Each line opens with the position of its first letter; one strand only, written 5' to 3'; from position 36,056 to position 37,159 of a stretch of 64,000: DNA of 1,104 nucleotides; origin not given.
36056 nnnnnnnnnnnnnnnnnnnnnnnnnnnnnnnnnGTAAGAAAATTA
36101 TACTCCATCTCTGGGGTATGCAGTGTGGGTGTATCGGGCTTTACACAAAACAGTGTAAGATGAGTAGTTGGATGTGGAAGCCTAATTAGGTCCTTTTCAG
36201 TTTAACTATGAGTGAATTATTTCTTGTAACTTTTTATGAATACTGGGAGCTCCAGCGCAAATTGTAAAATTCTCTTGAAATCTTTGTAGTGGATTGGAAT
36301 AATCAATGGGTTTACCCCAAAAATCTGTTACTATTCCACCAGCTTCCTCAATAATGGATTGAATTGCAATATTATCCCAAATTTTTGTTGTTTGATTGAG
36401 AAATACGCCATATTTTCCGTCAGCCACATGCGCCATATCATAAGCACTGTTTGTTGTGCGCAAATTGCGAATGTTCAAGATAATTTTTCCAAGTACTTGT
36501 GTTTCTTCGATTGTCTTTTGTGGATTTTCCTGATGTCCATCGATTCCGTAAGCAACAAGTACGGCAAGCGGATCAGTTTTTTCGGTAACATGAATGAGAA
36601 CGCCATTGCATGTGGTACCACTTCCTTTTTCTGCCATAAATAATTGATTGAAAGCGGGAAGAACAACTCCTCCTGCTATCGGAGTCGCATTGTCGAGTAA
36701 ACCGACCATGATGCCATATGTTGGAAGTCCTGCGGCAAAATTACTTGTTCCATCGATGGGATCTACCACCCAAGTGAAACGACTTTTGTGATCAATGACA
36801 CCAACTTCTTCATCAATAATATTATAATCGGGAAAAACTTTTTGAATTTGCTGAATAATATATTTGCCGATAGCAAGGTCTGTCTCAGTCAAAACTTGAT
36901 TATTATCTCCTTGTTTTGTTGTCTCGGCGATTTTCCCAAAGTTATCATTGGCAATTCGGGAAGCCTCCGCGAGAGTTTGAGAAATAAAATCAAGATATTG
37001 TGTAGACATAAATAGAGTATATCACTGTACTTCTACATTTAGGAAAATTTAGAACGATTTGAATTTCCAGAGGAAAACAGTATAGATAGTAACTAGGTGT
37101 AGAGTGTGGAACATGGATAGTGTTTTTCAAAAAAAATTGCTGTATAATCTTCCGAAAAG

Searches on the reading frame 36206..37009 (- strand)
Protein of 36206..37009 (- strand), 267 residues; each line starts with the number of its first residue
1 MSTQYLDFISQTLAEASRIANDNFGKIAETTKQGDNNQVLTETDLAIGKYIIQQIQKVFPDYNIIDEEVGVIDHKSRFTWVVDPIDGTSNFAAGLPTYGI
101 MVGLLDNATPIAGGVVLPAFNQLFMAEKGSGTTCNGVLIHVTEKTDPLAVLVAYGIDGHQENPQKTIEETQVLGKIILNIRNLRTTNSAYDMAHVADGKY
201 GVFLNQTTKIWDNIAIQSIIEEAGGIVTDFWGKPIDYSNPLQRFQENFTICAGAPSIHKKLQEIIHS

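Call 5: search_protein_families(library=pfam, proteins=[window:36206-37009:-], max_evalue=0.01)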
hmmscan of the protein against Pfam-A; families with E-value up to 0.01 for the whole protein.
window:36206-37009:- (267 aa): 1 family
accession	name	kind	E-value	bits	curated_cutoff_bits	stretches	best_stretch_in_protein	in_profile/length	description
PF00459.30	Inositol_P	-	5e-48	164.4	27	1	8-240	8-248/271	Inositol monophosphatase family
